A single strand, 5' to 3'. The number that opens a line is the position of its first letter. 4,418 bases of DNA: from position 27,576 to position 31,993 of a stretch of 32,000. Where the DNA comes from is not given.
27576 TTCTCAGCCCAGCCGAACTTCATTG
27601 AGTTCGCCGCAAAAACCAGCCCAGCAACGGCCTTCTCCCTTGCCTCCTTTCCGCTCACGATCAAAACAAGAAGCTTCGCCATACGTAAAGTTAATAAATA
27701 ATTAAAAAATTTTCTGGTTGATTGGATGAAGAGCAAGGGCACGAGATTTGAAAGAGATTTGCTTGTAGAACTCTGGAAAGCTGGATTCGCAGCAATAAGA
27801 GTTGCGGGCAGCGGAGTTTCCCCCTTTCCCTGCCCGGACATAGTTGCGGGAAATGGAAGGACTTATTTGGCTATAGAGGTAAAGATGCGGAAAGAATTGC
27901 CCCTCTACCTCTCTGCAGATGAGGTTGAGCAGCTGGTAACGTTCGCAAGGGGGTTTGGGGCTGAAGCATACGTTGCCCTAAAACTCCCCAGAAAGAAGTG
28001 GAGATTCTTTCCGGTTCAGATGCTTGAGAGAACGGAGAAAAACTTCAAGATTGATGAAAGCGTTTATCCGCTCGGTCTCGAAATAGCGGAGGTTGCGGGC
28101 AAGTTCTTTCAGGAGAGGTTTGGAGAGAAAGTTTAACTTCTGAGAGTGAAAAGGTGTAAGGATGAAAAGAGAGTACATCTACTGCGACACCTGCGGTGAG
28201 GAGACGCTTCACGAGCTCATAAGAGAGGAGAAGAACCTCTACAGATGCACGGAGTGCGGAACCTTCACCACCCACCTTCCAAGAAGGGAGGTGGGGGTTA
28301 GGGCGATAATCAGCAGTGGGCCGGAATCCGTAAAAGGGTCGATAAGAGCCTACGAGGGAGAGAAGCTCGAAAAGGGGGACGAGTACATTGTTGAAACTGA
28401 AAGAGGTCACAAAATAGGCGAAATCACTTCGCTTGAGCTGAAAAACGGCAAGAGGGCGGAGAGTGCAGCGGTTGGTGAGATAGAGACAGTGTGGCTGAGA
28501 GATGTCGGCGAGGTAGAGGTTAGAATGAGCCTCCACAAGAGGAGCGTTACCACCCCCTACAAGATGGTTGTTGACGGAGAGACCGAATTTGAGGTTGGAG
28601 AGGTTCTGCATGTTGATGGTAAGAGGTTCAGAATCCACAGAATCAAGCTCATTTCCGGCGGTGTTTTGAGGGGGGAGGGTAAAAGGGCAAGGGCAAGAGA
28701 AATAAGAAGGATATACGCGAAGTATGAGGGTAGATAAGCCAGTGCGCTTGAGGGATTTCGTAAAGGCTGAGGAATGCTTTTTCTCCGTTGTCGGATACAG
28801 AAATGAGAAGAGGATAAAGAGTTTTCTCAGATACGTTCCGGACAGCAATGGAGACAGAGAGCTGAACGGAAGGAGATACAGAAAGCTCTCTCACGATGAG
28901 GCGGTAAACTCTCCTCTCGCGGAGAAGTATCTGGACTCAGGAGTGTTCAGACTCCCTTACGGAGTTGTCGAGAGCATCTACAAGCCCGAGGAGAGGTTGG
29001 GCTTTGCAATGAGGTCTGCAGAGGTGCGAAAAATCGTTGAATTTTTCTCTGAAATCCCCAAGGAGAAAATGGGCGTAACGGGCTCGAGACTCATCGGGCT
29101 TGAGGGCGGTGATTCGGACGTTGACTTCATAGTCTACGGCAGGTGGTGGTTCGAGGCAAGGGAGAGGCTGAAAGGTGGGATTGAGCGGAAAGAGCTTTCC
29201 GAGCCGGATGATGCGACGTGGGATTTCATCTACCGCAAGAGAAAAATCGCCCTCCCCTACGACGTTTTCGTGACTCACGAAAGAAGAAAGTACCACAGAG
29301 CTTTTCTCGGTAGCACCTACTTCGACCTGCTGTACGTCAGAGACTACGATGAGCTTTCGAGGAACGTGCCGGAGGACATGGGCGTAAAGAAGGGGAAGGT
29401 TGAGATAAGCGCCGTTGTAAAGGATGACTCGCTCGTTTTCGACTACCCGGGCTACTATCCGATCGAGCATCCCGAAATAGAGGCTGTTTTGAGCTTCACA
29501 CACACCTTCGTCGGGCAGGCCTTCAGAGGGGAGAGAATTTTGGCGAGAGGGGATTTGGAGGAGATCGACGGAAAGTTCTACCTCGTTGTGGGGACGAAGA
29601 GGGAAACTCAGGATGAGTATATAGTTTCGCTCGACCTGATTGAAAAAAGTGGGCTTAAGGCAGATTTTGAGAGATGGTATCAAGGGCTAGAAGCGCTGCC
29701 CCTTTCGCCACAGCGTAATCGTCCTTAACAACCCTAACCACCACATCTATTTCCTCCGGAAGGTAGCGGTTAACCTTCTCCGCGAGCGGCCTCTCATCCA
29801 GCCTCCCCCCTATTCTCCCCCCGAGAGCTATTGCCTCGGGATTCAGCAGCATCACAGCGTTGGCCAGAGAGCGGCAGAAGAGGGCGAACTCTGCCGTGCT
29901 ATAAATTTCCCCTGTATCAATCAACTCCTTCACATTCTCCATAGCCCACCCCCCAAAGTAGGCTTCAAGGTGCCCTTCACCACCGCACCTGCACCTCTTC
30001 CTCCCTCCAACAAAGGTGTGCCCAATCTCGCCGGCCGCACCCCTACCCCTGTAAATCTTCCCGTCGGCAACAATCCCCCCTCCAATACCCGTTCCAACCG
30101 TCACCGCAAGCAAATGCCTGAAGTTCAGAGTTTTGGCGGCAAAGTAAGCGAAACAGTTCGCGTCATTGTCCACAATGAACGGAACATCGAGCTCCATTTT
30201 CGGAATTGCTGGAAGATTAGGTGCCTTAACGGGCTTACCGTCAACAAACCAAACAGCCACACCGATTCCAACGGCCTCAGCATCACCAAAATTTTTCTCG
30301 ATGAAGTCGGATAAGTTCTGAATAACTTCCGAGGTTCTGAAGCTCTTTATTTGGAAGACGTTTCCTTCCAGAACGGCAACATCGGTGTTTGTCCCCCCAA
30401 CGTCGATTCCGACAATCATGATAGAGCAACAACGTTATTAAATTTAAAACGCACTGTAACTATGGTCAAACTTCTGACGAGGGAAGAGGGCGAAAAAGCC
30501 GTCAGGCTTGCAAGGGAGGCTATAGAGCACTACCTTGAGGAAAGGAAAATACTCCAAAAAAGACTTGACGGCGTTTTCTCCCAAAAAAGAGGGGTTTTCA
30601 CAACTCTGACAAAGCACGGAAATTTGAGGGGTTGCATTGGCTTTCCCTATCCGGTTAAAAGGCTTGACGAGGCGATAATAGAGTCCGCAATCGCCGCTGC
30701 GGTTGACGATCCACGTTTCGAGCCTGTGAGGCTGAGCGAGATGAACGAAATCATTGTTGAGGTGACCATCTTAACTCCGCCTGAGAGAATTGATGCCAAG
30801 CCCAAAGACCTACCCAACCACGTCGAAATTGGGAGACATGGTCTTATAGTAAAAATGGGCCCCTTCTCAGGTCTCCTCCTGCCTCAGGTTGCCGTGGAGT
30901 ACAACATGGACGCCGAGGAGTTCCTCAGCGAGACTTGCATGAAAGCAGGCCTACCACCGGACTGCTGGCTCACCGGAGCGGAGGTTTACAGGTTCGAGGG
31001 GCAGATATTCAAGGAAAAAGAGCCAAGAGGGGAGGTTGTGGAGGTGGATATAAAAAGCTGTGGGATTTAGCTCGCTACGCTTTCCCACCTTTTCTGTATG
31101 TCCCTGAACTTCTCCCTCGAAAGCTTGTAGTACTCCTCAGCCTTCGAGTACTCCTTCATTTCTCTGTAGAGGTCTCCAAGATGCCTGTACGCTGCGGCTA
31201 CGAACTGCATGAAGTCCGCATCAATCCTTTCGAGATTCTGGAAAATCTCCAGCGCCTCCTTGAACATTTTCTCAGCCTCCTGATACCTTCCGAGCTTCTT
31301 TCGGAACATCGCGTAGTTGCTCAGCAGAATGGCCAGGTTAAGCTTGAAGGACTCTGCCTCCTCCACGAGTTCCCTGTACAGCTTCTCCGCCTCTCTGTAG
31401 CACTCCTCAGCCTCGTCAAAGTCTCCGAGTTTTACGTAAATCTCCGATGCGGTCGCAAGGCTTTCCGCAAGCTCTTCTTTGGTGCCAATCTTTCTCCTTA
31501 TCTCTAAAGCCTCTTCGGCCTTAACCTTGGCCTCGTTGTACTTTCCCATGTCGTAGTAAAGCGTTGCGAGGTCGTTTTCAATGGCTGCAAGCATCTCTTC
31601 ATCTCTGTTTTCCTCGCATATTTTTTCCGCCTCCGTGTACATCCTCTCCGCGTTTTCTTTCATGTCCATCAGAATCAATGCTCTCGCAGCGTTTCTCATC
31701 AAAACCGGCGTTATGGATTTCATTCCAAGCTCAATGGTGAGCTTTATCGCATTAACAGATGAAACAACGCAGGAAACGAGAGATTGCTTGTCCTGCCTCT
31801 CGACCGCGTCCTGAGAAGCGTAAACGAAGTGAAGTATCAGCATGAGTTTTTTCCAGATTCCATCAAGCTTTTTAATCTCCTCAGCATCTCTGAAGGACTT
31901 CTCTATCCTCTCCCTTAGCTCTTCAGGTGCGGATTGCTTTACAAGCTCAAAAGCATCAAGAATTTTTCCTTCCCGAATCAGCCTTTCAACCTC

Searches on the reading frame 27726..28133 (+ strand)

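Call 81: search_protein_families(library=pfam, proteins=[window:27726-28133:+], max_evalue=0.0001)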
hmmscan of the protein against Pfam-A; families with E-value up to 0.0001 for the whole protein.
window:27726-28133:+ (136 aa): 1 family
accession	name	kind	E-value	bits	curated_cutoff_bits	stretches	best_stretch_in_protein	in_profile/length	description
PF01870.24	Hjc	-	3.4e-36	123.5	21.1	1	7-98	1-92/93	Archaeal holliday junction resolvase (hjc)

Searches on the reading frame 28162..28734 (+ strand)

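Call 81: search_protein_families(library=pfam, proteins=[window:28162-28734:+], max_evalue=0.0001)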
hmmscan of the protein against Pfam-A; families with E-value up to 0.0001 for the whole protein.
window:28162-28734:+ (191 aa): 1 family
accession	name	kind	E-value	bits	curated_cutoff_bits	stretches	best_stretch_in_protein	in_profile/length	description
PF19769.4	CPxCG_zf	-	4.9e-45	154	27.2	1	8-187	1-183/183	CPxCG-related zinc finger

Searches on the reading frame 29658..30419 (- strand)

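Call 81: search_protein_families(library=pfam, proteins=[window:29658-30419:-], max_evalue=0.0001)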
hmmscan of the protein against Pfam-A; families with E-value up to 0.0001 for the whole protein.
window:29658-30419:- (254 aa): 1 family
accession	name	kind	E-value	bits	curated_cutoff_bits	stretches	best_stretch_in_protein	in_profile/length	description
PF00480.26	ROK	-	1.1e-27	97.8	22.9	1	3-247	2-293/294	ROK family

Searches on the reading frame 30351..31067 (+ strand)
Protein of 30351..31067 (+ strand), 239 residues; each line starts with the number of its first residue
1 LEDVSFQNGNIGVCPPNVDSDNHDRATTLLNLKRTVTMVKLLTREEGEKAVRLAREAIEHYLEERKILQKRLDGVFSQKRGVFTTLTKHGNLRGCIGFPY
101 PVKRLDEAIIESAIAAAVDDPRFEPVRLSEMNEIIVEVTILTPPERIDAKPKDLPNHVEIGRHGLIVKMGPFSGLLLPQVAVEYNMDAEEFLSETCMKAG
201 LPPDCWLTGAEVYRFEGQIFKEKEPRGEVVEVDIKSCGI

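Call 81: search_protein_families(library=pfam, proteins=[window:30351-31067:+], max_evalue=0.0001)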
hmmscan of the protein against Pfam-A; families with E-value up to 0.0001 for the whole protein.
window:30351-31067:+ (239 aa): 1 family
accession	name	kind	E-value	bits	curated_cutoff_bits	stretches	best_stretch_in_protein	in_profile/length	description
PF01871.22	AMMECR1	-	2.6e-56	190.2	25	1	51-220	1-168/168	AMMECR1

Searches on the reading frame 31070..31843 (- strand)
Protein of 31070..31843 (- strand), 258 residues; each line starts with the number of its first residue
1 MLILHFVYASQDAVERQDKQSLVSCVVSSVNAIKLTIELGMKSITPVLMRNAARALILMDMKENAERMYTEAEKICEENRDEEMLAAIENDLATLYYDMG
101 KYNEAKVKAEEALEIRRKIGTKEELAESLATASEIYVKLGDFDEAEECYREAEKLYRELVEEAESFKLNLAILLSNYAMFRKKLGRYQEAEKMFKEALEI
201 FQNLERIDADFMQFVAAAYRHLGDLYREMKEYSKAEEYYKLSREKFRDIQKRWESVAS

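Call 81: search_protein_families(library=pfam, proteins=[window:31070-31843:-], max_evalue=0.0001)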
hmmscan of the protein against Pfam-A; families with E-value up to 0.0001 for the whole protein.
window:31070-31843:- (258 aa): 13 families
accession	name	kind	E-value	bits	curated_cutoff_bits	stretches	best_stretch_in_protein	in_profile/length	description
PF13424.12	TPR_12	-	3.4e-30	104.5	30.1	2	85-158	2-77/77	Tetratricopeptide repeat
PF07719.23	TPR_2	-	4.9e-20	70.4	27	1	126-157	1-32/34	Tetratricopeptide repeat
PF00515.34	TPR_1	-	3.8e-18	64.9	27.8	0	135-157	10-32/34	Tetratricopeptide repeat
PF13374.12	TPR_10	-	1.1e-17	63.9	27.5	1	90-119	6-35/42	Tetratricopeptide repeat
PF13181.12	TPR_8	-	2.7e-16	58.7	25.7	1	126-157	1-32/34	Tetratricopeptide repeat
PF17874.7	TPR_MalT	-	1.9e-12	47.6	45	2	64-158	98-193/336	MalT-like TPR region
PF13176.12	TPR_7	-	4.2e-10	39.3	27.9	0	134-151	7-24/36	Tetratricopeptide repeat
PF24885.1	TPR_NPHP3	-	7e-10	39.1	100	0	170-240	98-165/239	Nephrocystin-3 TPR domain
PF13428.12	TPR_14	-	7.5e-10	38.9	23.5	0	129-157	4-32/44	Tetratricopeptide repeat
PF13432.12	TPR_16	-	6.4e-09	36.5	32.7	0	183-241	9-56/65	Tetratricopeptide repeat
PF14559.12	TPR_19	-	1.6e-08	35.2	25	0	185-248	5-57/68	Tetratricopeptide repeat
PF12862.13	ANAPC5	-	3.1e-05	24.4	23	0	164-222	33-87/91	Anaphase-promoting complex subunit 5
PF13174.12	TPR_6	-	4.2e-05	24.4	26.3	0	218-244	2-28/33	Tetratricopeptide repeat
